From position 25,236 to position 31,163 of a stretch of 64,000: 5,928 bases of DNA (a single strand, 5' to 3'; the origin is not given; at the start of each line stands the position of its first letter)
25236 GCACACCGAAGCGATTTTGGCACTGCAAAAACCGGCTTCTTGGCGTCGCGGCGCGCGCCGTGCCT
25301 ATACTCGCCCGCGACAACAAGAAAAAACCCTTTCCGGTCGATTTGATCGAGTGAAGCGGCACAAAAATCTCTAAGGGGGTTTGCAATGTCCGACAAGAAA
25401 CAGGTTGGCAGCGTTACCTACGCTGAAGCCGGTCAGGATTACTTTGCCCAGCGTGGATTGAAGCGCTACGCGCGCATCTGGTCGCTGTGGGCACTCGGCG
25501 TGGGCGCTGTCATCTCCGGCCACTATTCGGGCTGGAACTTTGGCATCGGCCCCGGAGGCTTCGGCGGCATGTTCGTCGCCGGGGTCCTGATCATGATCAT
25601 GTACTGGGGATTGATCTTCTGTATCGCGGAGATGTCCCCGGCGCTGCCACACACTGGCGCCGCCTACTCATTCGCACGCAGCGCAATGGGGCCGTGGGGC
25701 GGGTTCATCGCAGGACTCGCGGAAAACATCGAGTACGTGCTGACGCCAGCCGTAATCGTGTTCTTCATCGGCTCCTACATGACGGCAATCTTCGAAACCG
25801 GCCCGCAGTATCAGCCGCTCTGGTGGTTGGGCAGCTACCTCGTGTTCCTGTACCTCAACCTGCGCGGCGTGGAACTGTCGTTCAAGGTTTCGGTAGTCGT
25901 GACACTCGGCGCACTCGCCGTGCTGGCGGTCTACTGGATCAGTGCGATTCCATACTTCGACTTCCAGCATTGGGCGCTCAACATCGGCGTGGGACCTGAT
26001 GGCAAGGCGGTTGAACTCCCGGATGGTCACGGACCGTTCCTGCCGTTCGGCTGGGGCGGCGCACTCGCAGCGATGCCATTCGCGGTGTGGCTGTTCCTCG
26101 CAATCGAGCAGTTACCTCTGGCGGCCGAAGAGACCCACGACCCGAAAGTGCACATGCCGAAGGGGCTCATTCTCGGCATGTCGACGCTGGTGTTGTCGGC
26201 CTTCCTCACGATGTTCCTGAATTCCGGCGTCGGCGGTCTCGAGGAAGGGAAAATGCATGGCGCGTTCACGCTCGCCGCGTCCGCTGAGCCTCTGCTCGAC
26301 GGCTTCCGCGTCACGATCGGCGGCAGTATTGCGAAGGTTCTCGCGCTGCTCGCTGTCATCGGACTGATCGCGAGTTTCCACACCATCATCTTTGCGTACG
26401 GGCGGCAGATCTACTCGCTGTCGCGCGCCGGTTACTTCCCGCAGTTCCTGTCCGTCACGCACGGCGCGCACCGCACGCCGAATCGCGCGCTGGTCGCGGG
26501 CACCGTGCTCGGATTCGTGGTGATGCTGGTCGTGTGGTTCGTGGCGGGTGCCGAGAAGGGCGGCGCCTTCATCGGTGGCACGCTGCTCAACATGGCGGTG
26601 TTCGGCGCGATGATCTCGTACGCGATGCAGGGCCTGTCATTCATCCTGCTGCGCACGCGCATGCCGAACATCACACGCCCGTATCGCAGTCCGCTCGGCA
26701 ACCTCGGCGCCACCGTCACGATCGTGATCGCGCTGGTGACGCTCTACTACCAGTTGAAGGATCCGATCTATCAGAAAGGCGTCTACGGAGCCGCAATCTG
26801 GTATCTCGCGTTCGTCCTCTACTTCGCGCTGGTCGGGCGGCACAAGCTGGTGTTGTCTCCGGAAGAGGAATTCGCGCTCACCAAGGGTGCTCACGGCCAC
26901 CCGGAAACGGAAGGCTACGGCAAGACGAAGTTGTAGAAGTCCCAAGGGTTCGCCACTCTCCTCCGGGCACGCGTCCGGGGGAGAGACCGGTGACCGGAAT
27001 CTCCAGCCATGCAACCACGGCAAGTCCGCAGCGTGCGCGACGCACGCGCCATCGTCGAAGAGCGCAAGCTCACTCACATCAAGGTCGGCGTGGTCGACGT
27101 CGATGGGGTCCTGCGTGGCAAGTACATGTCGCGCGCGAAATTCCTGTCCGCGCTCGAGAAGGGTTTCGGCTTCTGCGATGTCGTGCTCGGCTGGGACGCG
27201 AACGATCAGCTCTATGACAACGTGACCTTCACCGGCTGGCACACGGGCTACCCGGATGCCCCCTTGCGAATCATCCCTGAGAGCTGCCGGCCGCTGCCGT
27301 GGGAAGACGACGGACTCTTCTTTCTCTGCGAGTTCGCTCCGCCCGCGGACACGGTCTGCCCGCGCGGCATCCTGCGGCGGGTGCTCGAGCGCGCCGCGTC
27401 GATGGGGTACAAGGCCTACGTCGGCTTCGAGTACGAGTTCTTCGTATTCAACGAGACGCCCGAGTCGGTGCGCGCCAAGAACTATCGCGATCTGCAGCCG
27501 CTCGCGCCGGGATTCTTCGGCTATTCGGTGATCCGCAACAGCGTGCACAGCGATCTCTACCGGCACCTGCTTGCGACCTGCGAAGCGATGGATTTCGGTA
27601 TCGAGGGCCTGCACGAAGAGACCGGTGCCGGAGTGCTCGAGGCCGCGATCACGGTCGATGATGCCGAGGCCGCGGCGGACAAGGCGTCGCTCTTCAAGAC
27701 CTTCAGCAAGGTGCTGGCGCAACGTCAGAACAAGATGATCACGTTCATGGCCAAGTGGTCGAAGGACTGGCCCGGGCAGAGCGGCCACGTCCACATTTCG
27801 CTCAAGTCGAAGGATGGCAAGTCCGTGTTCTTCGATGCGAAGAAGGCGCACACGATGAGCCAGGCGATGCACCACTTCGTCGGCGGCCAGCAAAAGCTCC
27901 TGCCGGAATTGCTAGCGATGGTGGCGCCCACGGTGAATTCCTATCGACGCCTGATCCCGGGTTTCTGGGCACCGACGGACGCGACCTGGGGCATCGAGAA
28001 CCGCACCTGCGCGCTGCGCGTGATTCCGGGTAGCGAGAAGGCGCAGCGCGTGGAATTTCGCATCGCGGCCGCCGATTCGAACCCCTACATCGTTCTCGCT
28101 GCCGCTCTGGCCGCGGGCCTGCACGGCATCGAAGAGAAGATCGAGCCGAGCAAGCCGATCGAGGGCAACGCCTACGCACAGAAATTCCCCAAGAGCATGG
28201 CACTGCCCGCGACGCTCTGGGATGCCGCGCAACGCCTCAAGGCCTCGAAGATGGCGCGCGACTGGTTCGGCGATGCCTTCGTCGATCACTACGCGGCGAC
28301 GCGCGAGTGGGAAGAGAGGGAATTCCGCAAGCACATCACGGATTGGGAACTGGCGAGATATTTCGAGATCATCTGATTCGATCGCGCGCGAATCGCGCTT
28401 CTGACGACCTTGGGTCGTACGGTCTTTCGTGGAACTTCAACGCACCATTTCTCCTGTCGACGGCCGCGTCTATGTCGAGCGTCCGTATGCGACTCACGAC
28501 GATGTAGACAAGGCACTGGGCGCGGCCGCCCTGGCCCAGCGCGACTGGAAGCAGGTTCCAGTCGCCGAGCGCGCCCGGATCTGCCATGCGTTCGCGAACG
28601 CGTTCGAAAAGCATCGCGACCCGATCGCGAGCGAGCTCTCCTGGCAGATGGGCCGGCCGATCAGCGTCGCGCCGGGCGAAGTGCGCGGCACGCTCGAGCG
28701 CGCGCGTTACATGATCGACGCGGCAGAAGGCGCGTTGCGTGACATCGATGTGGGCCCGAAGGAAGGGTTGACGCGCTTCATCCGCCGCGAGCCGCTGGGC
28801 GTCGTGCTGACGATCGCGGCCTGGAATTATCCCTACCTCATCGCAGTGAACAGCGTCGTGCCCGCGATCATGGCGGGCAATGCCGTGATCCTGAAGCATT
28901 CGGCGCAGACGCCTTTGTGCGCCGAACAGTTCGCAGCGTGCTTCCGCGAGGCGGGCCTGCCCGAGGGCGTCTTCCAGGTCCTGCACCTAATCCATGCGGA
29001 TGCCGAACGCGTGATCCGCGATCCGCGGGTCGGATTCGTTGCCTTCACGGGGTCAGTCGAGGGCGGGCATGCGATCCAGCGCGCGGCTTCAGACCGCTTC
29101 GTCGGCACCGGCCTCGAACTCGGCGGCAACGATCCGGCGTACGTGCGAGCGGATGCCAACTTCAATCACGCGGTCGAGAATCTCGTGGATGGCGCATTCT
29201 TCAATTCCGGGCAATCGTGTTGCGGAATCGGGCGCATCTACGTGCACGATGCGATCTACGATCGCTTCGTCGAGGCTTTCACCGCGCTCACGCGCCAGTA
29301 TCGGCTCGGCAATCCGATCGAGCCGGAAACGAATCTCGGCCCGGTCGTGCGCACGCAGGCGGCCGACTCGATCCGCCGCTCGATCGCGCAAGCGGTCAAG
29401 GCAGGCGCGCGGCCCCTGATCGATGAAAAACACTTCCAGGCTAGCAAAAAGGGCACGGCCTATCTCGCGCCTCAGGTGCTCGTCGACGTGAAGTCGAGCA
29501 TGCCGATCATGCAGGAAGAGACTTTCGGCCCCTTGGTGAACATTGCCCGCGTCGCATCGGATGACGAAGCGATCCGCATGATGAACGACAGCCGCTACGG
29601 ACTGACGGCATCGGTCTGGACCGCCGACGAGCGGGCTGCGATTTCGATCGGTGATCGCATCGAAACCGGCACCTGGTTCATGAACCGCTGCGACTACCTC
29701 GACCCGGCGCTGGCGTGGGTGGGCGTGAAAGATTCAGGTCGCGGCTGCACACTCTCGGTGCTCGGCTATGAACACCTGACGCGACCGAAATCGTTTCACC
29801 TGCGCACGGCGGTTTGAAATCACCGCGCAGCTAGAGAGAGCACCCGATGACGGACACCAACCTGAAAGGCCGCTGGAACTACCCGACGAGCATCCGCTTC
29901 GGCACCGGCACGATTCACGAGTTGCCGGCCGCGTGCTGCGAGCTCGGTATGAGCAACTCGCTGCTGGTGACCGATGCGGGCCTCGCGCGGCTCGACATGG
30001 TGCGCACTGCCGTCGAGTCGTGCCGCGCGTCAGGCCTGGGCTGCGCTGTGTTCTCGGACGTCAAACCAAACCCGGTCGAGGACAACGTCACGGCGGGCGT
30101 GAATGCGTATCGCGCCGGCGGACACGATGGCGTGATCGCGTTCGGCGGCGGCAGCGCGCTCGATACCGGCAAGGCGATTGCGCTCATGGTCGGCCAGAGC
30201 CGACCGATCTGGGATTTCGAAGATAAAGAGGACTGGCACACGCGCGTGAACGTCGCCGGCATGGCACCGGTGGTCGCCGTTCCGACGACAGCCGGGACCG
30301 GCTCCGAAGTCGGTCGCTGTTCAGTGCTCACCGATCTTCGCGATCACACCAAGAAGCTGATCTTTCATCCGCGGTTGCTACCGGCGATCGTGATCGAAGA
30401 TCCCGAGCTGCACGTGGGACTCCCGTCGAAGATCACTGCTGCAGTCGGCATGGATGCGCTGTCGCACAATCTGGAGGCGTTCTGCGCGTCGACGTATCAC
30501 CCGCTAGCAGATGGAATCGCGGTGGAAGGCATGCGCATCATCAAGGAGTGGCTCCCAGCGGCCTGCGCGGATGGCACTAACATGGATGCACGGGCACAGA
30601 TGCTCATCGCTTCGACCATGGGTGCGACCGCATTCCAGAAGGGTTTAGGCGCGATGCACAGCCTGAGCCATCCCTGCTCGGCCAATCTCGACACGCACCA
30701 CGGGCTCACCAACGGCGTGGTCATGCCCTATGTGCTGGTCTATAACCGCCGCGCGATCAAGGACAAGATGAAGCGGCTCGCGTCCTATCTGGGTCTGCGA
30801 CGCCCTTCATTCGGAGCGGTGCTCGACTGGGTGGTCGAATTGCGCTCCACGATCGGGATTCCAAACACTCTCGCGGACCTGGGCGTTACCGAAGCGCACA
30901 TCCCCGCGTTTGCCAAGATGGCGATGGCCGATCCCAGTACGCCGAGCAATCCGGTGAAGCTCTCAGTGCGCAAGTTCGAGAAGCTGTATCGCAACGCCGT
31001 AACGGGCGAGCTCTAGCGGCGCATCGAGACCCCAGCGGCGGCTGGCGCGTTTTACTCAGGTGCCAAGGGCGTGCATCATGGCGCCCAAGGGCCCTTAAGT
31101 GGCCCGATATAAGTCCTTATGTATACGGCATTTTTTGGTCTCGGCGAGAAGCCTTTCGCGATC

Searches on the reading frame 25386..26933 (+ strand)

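Call 58: search_protein_families(library=pfam, proteins=[window:25386-26933:+], max_evalue=0.00001)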
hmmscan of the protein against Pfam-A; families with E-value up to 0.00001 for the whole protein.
window:25386-26933:+ (516 aa): 2 families
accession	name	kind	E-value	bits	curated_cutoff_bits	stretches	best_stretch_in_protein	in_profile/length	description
PF13520.12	AA_permease_2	-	3.8e-31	108.9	27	1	32-474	4-425/427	Amino acid permease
PF00324.27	AA_permease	-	2.5e-22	79.7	24.6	1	45-480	14-451/470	Amino acid permease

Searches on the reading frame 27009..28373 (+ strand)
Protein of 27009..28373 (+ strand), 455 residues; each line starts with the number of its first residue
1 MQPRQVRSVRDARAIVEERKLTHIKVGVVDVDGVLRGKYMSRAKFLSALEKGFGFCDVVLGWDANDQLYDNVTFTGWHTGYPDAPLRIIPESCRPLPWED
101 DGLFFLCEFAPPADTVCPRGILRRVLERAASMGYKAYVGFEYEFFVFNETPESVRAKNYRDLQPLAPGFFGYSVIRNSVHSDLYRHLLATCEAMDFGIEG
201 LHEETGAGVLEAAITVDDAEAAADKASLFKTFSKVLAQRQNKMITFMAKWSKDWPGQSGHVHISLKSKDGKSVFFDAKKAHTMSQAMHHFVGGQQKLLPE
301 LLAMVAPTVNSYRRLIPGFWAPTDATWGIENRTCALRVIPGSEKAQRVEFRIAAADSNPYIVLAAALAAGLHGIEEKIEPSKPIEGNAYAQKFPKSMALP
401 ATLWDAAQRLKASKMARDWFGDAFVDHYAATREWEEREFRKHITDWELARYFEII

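Call 58: search_protein_families(library=pfam, proteins=[window:27009-28373:+], max_evalue=0.00001)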
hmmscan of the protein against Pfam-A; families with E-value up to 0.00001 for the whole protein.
window:27009-28373:+ (455 aa): 1 family
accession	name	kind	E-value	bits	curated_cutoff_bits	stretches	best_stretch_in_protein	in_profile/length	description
PF00120.29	Gln-synt_C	-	1.7e-102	343.5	24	1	116-451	2-344/344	Glutamine synthetase, catalytic domain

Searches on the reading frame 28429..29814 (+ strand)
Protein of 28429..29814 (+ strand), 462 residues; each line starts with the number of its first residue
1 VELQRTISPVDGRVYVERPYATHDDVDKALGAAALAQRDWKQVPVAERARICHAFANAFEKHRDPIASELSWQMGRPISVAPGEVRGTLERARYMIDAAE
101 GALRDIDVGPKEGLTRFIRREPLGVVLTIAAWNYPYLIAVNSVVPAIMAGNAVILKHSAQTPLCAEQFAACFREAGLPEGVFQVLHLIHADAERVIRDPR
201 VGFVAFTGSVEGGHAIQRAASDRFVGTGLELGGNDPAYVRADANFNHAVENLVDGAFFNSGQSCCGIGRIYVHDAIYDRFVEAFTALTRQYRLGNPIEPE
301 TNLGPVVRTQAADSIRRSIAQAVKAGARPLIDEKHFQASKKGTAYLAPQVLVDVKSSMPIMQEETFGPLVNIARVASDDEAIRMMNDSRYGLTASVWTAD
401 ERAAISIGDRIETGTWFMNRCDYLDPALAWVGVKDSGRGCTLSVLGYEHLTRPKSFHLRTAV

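Call 58: search_protein_families(library=pfam, proteins=[window:28429-29814:+], max_evalue=0.00001)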
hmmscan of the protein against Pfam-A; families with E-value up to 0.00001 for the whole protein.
window:28429-29814:+ (462 aa): 1 family
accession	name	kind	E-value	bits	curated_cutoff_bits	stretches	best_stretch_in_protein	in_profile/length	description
PF00171.27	Aldedh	-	1.7e-130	436.1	23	1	5-455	10-460/461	Aldehyde dehydrogenase family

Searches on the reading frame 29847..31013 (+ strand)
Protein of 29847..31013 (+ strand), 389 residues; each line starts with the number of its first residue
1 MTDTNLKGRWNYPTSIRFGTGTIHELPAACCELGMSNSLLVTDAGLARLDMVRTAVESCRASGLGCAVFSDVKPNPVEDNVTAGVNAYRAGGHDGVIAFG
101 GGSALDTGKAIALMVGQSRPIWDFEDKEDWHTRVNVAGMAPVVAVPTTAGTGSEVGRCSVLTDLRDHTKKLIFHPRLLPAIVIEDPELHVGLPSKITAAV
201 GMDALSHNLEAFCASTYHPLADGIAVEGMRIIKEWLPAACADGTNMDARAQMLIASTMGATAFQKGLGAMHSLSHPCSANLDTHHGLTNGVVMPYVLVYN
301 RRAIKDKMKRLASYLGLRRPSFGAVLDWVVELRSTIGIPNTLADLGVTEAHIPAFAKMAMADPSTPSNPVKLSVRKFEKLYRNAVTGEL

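Call 58: search_protein_families(library=pfam, proteins=[window:29847-31013:+], max_evalue=0.00001)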
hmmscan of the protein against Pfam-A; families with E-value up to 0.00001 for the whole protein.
window:29847-31013:+ (389 aa): 3 families
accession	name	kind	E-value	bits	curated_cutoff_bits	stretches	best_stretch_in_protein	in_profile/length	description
PF00465.25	Fe-ADH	-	5.5e-49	166.4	31.3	1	13-186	1-168/168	Iron-containing alcohol dehydrogenase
PF25137.1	ADH_Fe_C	-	2.7e-43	148.3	27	1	197-384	1-193/194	Fe-containing alcohol dehydrogenase family, C-terminal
PF13685.12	Fe-ADH_2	-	6e-12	46.2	28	1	18-113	2-95/149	Iron-containing alcohol dehydrogenase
